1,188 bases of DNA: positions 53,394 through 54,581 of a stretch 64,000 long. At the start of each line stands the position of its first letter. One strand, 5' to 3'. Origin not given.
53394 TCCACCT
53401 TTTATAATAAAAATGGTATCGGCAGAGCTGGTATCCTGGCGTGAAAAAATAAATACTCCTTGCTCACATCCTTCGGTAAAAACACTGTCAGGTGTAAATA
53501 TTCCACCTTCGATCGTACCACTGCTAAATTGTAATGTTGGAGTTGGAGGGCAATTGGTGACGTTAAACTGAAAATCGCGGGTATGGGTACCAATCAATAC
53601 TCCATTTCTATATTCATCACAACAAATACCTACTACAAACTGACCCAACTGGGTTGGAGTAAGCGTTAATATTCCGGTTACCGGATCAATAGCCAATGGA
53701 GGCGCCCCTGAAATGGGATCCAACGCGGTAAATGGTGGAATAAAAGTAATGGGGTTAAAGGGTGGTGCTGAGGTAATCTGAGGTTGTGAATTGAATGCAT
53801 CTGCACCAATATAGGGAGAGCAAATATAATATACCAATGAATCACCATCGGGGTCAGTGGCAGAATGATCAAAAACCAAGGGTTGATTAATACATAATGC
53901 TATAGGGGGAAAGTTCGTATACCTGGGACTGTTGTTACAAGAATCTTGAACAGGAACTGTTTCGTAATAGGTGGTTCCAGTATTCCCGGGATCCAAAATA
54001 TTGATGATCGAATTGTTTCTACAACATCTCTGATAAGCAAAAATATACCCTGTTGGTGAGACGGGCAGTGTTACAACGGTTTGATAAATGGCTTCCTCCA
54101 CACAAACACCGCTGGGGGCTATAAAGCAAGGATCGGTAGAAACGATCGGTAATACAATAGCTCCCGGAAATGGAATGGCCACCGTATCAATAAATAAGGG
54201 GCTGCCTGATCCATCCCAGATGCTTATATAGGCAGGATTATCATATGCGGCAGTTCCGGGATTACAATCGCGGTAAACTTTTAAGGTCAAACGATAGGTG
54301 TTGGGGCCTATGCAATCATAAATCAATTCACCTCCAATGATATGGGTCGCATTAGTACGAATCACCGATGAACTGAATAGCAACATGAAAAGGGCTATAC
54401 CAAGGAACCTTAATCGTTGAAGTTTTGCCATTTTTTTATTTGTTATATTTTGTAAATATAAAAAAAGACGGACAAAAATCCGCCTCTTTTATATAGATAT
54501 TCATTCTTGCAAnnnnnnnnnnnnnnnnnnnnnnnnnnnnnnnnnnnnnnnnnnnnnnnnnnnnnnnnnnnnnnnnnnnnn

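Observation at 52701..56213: Tandem T9SS type-B cargo genes with near-identical C-terminal 190 aa but swapped N-terminal domains, each with a duplicated terminator and no PorP/SprF gene nearby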

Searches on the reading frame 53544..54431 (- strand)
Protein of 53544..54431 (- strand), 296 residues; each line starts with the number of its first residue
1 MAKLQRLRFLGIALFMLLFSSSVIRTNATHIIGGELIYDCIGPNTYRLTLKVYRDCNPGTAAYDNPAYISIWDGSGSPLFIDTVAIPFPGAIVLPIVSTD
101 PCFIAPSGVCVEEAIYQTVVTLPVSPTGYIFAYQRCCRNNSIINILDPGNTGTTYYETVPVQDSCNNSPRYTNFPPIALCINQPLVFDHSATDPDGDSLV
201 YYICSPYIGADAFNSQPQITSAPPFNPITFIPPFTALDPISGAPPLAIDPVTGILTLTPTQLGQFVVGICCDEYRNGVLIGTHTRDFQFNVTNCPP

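Call 22: find_related_loci(query=A2, collection=genome_contigs, flank=10000)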
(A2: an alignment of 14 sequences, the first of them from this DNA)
Query A2 (296 aa) in genome_contigs; peptide patterns used: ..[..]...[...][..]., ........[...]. (x = any residue, [..] = any of these).
599 stretches matched a pattern (row limit reached: there are more); 596 encode a relative of the query (tblastn E <= 1e-3); the best 80 are kept; 79 distinct loci.
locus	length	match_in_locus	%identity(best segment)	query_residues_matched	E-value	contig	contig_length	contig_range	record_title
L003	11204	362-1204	65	13-294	5e-122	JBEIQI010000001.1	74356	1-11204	MAG: Flavobacteriales bacterium isolate Sample-107-S7-bin-116 Sample_107_S7-bin_116-k141_706434, whole genome shotgun se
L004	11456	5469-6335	61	10-294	3e-116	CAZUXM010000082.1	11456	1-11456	MAG TPA_asm: uncultured Candidatus Competibacteraceae bacterium isolate binchicken_co179_376 genome assembly, contig: NO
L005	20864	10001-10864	60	5-294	7e-114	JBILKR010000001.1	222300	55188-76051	MAG: Flavobacteriales bacterium isolate ME2017-07-14_3300042517_group7_bin162 Rohwer_bin654_scaffold_2_c1, whole genome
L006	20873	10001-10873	55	3-294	2e-106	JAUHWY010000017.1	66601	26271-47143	MAG: Bacteroidia bacterium isolate 2_bin.4 NODE_404_length_66601_cov_2.232512, whole genome shotgun sequence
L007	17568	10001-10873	55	3-294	4e-106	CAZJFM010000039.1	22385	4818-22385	MAG TPA_asm: uncultured Candidatus Competibacteraceae bacterium isolate binchicken_co208_42 genome assembly, contig: NOD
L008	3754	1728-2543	61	25-294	1e-106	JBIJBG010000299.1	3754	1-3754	MAG: Flavobacteriales bacterium isolate ME2006-08-03D11_3300047094_group2_bin19 Rohwer_bin657_scaffold_36709_c2, whole g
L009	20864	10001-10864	58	4-294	8e-103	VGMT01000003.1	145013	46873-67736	MAG: Bacteroidetes bacterium isolate K_DeepCast_35m_m2_130 K_DeepCast_35m_m2_130_Ga0194129_10000140, whole genome shotgu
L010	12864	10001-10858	57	8-294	7e-102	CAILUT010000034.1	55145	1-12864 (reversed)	MAG: uncultured Flavobacteriales bacterium isolate ErkenSummer_bin-6618 genome assembly, contig: bin-6618:34/67, whole g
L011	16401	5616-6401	60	28-289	1e-101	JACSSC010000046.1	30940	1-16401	MAG: Candidatus Competibacteraceae bacterium isolate BA4 contig-70_1363, whole genome shotgun sequence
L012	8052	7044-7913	54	7-296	1e-99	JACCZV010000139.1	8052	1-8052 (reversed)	MAG: Chitinophagales bacterium isolate MGR_bin239 SD2897-2912_k127_7559310, whole genome shotgun sequence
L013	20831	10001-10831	57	15-294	2e-99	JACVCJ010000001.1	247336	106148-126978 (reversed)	MAG: Bacteroidia bacterium isolate Desfum bin_9_GBBB05 NODE_18_length_247336_cov_6.435494, whole genome shotgun sequence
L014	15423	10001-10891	54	3-294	2e-95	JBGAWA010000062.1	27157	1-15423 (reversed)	MAG: Chitinophagales bacterium isolate MAG_AAO_H10.16 AAOH10-16_opera_contig_6082, whole genome shotgun sequence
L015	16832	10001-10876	49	1-294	2e-95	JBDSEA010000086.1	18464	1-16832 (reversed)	MAG: Chitinophagales bacterium isolate cluster1_bin.194 k127_8069202, whole genome shotgun sequence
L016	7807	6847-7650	54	27-294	8e-95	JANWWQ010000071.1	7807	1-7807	MAG: Flavobacteriales bacterium isolate SKYG26 NODE_71_length_7807_cov_13.727943, whole genome shotgun sequence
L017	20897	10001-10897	51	3-295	1e-94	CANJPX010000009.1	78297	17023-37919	MAG: Bacteroidetes bacterium isolate RH-23may17-678 genome assembly, contig: RH-23may17-C2214, whole genome shotgun sequ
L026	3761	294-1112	53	28-296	1e-92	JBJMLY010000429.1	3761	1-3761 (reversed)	MAG: Cytophagaceae bacterium isolate H3_16_all_fractions_metab_44_44_0 k255_6829343, whole genome shotgun sequence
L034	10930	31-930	47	2-294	4e-91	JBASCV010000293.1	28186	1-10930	MAG: Bacteroidia bacterium isolate MFD03501_ilm_asm_bin18 k127_15045, whole genome shotgun sequence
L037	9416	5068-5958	52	7-294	3e-90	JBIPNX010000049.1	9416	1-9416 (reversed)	MAG: Flavobacteriales bacterium isolate ME2018-11-08GD_3300042901_group8_bin15 Rohwer_bin940_scaffold_4901_c1, whole gen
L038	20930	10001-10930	46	4-294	2e-90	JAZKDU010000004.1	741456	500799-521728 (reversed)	MAG: Bacteroidota bacterium isolate DC_HB_01_SPN181219-bin066 DCHB01SPN_B066_0_000000000004, whole genome shotgun sequen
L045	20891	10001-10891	52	7-294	4e-88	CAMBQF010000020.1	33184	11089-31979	MAG: Chitinophaga pinensis isolate MiE-14oct19-232 genome assembly, contig: MiE-14oct19-C1446, whole genome shotgun sequ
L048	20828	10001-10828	50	28-294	5e-87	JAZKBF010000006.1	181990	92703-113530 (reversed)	MAG: Bacteroidota bacterium isolate ADI_H3L2_1_122_18_3-bin067_1 ADIH3L21_B067_1_000000000005, whole genome shotgun sequ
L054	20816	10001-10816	50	25-294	2e-84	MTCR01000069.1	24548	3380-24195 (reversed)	Sphingobacteriales bacterium TSM_CSM 157, whole genome shotgun sequence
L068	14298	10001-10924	44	1-294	1e-81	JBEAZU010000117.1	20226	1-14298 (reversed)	MAG: Bacteroidota bacterium isolate NASQAN2011_458_B_bin.12 scaffold_312515, whole genome shotgun sequence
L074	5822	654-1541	45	10-294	8e-80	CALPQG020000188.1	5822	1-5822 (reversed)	MAG: Bifidobacterium breve isolate HRS-ES12-bin-165 genome assembly, contig: HRS-ES5-C8758, whole genome shotgun sequenc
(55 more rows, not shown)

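Call 23: search_solved_structures(query=A2, max_evalue=1)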
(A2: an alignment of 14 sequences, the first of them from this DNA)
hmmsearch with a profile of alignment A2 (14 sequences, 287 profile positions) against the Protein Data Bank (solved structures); distinct sequences matched with E-value up to 1: 0.

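Call 51: search_protein_families(library=pfam, proteins=[L026:2377-3510:+, L068:12685-13782:+, L074:3308-4408:+, L034:3887-4969:+, L038:13903-14931:+, L048:14635-15663:+, L037:7360-8472:+, L045:12328-13440:+, L011:7859-8767:+, L054:12639-13400:+], max_evalue=0.001)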
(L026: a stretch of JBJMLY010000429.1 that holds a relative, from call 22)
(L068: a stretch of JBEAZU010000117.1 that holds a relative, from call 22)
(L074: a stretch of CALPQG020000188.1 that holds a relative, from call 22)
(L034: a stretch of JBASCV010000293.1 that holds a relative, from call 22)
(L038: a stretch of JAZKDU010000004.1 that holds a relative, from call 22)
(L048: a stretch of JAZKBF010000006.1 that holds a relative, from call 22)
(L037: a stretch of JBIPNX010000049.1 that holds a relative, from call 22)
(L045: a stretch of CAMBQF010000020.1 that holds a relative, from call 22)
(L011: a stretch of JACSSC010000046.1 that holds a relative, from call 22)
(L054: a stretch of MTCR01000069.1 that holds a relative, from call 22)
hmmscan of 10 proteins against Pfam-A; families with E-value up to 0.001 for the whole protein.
L026:2377-3510:+ (378 aa): 1 family
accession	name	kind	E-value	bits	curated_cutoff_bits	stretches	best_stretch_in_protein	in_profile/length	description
PF11751.14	PorP_SprF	-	3.1e-33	115.9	22.3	1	19-345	3-271/273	Type IX secretion system membrane protein PorP/SprF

L068:12685-13782:+ (366 aa): 1 family
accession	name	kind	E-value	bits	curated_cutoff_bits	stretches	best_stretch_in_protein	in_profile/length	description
PF11751.14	PorP_SprF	-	2e-30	106.7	22.3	1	18-336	3-273/273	Type IX secretion system membrane protein PorP/SprF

L074:3308-4408:+ (367 aa): 1 family
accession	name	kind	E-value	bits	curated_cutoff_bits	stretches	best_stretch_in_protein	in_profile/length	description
PF11751.14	PorP_SprF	-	1.4e-31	110.5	22.3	1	19-336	4-273/273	Type IX secretion system membrane protein PorP/SprF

L034:3887-4969:+ (361 aa): 1 family
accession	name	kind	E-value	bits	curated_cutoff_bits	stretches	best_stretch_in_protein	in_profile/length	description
PF11751.14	PorP_SprF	-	1.9e-42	146.1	22.3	1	43-342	4-273/273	Type IX secretion system membrane protein PorP/SprF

L038:13903-14931:+ (343 aa): 1 family
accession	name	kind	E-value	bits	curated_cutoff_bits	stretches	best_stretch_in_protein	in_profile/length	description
PF11751.14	PorP_SprF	-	1.8e-35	123.2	22.3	1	25-324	4-273/273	Type IX secretion system membrane protein PorP/SprF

L048:14635-15663:+ (343 aa): 1 family
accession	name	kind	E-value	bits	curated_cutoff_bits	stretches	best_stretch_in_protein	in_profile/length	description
PF11751.14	PorP_SprF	-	8.6e-41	140.7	22.3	1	25-324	4-273/273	Type IX secretion system membrane protein PorP/SprF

L037:7360-8472:+ (371 aa): 3 families
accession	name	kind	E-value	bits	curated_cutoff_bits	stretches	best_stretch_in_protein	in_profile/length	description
PF01625.27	PMSR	-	2.7e-67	226.2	23.7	1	195-346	2-152/153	Peptide methionine sulfoxide reductase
PF01641.26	SelR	-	2.5e-50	169.7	24.9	1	61-174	1-115/116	SelR domain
PF24046.1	At4g08330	-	0.0002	21.8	27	0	125-160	64-99/129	At4g08330 beta-tent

L045:12328-13440:+ (371 aa): 3 families
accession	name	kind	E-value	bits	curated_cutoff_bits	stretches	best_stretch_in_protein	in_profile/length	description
PF01625.27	PMSR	-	1e-67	227.6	23.7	1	195-346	2-152/153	Peptide methionine sulfoxide reductase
PF01641.26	SelR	-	9.6e-51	171.1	24.9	1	61-174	1-115/116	SelR domain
PF24046.1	At4g08330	-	0.00018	22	27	0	126-160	65-99/129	At4g08330 beta-tent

L011:7859-8767:+ (303 aa): 1 family
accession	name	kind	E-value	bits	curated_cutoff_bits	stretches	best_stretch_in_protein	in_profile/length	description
PF04151.21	PPC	-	1.7e-05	26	25.9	1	144-227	4-69/70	Bacterial pre-peptidase C-terminal domain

L054:12639-13400:+ (254 aa): 1 family
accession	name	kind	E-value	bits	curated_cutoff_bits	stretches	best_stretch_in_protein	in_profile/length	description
PF10677.15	DUF2490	-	1.1e-33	116.9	29.8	1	31-231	2-184/186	Protein of unknown function (DUF2490)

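Call 89: search_protein_families(library=pfam, proteins=[L006:7857-10004:+, L006:10007-12205:+, L009:7863-9995:+, L009:9998-12214:+, L011:3439-5550:+, L011:5556-7757:+, L017:5780-7942:+, L017:7962-9965:+, L017:10004-12175:+, L003:356-2542:+], max_evalue=0.001)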
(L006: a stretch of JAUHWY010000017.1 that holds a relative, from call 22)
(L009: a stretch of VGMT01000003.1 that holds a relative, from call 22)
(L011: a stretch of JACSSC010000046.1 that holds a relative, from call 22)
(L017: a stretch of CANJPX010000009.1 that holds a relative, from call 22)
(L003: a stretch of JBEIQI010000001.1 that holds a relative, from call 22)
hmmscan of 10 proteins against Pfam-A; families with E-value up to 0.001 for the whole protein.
L006:7857-10004:+ (716 aa): 3 families
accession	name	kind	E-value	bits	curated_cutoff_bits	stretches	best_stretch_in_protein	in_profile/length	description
PF13585.12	CHU_C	-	4.2e-16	59.3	27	1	631-712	3-84/86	CHU_C Type IX secretion signal domain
PF18911.6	PKD_4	-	4.3e-13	49.6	27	1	554-616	11-77/85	PKD domain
PF00801.26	PKD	-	8.2e-09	35.8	23.5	1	558-618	12-76/80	PKD domain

L006:10007-12205:+ (733 aa): 3 families
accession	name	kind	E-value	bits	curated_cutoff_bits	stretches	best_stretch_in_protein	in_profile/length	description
PF18911.6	PKD_4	-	1.7e-31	108.6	27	3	325-379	31-80/85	PKD domain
PF00801.26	PKD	-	5.8e-21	74.7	23.5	2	557-625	2-74/80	PKD domain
PF13585.12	CHU_C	-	3.3e-16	59.6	27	1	640-709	3-74/86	CHU_C Type IX secretion signal domain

L009:7863-9995:+ (711 aa): 2 families
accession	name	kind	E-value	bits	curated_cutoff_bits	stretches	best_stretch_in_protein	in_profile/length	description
PF13585.12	CHU_C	-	2.4e-14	53.6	27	1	626-696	3-73/86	CHU_C Type IX secretion signal domain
PF18911.6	PKD_4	-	2.8e-05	24.5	27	1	562-615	28-80/85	PKD domain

L009:9998-12214:+ (739 aa): 3 families
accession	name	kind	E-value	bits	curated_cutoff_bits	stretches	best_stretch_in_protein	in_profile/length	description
PF18911.6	PKD_4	-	8.4e-21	74.3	27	0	555-633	5-83/85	PKD domain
PF00801.26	PKD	-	3.6e-17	62.5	23.5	0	402-453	16-66/80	PKD domain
PF13585.12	CHU_C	-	8.8e-14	51.8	27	1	643-710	3-72/86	CHU_C Type IX secretion signal domain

L011:3439-5550:+ (704 aa): 3 families
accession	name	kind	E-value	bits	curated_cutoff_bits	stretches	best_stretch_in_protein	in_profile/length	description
PF18911.6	PKD_4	-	1.1e-15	57.8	27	1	549-605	23-80/85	PKD domain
PF13585.12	CHU_C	-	3.3e-15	56.4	27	1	618-689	3-75/86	CHU_C Type IX secretion signal domain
PF00801.26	PKD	-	1.6e-13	50.8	23.5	1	546-606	13-77/80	PKD domain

L011:5556-7757:+ (734 aa): 3 families
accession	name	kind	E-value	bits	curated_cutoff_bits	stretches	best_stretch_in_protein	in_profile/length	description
PF18911.6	PKD_4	-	8e-21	74.3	27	2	325-376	30-80/85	PKD domain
PF00801.26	PKD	-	3.4e-14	53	23.5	1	326-365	26-63/80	PKD domain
PF13585.12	CHU_C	-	3.8e-14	53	27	1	642-711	3-72/86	CHU_C Type IX secretion signal domain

L017:5780-7942:+ (721 aa): 4 families
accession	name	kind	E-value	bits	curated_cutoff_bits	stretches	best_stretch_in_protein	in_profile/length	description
PF13585.12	CHU_C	-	1.9e-12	47.6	27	1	636-705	3-74/86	CHU_C Type IX secretion signal domain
PF18911.6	PKD_4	-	1.1e-10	41.8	27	1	564-624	22-81/85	PKD domain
PF00801.26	PKD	-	3.3e-08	33.8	23.5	1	562-625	13-78/80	PKD domain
PF03160.20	Calx-beta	-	1.2e-05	25.7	27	1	293-373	16-97/119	Calx-beta domain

L017:7962-9965:+ (668 aa): 3 families
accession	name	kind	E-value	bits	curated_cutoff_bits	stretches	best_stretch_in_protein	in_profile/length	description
PF13585.12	CHU_C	-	1.8e-18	66.9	27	1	563-630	2-72/86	CHU_C Type IX secretion signal domain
PF22352.2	K319L-like_PKD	-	0.00015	22.1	27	1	480-556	1-84/84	K319L-like, PKD domain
PF00801.26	PKD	-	0.00092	19.6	23.5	0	484-541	9-64/80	PKD domain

L017:10004-12175:+ (724 aa): 3 families
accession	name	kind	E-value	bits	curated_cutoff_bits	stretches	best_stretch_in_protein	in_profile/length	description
PF18911.6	PKD_4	-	6.4e-33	113.1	27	3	468-540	3-77/85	PKD domain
PF00801.26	PKD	-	1.2e-19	70.5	23.5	2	484-526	15-60/80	PKD domain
PF13585.12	CHU_C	-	4.5e-14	52.8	27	1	638-717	3-84/86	CHU_C Type IX secretion signal domain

L003:356-2542:+ (729 aa): 3 families
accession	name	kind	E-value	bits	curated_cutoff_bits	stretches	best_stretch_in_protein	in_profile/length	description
PF18911.6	PKD_4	-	6.3e-17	61.8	27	1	464-534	4-76/85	PKD domain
PF13585.12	CHU_C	-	1.7e-13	51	27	1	636-713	2-77/86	CHU_C Type IX secretion signal domain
PF00801.26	PKD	-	1.8e-08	34.7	23.5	1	479-525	16-64/80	PKD domain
